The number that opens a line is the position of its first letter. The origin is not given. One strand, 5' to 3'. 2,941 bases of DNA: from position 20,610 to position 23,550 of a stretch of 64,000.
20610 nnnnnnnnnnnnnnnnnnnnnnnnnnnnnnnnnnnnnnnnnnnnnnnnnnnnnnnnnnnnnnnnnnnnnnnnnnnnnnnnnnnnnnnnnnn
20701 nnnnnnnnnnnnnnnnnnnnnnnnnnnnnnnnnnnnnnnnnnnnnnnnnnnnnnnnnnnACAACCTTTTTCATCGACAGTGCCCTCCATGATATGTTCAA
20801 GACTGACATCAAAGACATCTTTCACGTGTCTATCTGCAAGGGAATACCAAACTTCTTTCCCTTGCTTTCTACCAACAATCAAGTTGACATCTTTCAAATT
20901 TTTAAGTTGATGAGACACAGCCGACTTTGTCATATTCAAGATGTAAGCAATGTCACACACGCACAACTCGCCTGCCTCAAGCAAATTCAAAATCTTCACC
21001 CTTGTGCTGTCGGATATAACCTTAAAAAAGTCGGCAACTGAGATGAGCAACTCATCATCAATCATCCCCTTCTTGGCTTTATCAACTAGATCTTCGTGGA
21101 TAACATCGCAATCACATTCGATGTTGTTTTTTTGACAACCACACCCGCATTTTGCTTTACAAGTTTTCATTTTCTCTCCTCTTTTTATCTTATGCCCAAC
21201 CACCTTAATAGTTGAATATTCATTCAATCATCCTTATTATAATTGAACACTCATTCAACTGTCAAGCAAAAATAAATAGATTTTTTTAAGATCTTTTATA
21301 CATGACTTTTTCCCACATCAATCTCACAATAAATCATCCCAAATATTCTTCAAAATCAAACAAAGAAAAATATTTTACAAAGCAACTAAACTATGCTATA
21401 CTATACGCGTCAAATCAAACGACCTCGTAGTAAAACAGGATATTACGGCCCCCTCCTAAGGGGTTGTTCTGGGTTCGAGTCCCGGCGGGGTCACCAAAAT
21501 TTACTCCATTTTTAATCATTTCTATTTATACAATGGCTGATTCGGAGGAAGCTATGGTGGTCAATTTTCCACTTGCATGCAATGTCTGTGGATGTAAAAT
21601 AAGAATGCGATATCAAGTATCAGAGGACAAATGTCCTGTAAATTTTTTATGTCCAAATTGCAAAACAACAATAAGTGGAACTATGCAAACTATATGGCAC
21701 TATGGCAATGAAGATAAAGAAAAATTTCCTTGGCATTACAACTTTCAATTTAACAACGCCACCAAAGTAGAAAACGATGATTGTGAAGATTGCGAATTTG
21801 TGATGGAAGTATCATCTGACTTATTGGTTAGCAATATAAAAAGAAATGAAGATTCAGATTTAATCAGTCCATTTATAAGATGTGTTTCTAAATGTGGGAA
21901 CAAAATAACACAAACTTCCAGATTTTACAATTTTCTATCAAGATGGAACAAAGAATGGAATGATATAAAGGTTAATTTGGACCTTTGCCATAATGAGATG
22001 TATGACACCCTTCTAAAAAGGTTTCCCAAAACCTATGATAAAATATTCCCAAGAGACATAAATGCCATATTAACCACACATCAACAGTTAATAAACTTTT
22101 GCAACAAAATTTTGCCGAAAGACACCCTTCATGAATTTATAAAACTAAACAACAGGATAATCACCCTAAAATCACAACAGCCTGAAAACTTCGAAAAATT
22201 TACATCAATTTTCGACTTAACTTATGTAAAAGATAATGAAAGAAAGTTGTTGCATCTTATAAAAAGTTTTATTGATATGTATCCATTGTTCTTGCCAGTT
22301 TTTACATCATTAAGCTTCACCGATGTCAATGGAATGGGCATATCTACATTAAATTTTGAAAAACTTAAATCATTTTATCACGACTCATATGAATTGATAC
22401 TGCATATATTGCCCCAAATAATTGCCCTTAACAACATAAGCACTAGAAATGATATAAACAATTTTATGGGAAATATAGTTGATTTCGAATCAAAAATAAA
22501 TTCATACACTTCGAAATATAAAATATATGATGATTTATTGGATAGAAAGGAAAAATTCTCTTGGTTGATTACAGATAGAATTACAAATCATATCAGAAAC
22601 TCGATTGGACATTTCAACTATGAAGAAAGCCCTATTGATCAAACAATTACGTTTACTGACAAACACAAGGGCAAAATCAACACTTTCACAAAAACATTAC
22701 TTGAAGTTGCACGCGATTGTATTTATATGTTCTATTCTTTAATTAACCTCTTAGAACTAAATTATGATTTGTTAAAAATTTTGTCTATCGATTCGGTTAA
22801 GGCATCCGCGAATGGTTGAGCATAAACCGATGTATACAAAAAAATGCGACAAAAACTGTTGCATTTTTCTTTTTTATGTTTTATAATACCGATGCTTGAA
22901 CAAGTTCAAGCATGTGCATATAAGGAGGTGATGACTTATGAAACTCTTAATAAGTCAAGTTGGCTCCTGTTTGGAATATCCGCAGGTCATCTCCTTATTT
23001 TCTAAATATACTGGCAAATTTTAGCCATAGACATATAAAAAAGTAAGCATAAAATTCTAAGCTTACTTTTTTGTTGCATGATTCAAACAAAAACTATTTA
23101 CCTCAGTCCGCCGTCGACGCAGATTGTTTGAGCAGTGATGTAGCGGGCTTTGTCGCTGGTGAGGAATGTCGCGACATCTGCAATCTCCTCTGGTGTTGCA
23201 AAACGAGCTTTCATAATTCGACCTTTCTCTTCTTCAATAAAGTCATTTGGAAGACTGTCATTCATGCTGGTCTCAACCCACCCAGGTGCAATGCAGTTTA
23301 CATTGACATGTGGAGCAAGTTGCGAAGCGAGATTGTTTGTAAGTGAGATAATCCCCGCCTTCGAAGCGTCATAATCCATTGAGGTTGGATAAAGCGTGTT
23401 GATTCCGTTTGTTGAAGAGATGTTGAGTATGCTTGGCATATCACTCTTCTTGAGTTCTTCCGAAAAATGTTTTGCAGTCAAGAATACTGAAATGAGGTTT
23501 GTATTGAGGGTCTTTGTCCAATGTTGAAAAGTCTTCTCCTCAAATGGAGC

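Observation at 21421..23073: tRNA-Arg-adjacent AT-rich islet encoding a zinc-ribbon / HEPN-like (RNxxxH) protein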

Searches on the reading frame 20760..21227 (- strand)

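Call 17: search_protein_families(library=pfam, proteins=[window:20760-21227:-], max_evalue=0.001)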
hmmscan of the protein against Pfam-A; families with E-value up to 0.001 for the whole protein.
window:20760-21227:- (156 aa): 2 families
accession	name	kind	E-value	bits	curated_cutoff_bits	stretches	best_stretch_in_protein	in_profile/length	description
PF01022.26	HTH_5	-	6e-18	64.9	22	1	73-117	1-45/47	Bacterial regulatory protein, arsR family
PF12840.13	HTH_20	-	3.8e-06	27.2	27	1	72-118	2-49/51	Helix-turn-helix domain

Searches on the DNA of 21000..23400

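Call 79: search_rna_families(source=window, start=21000, end=23400, threshold=evalue, max_evalue=1)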
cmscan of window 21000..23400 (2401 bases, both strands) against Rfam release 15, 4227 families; matches with E-value up to 1: 3.
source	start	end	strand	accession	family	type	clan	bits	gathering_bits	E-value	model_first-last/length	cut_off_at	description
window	21421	21493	+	RF00005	tRNA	Gene; tRNA;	CL00001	55.7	29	1e-10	1-71/71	no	tRNA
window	22922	22969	+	RF00588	SNORD41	Gene; snRNA; snoRNA; CD-box;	CL00058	20.9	41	0.85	1-70/70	no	Small nucleolar RNA SNORD41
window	21447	21492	+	RF01684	mascRNA-menRNA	Gene;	-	20.5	42.5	0.58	1-56/56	no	MALAT1-associated small cytoplasmic RNA/MEN beta RNA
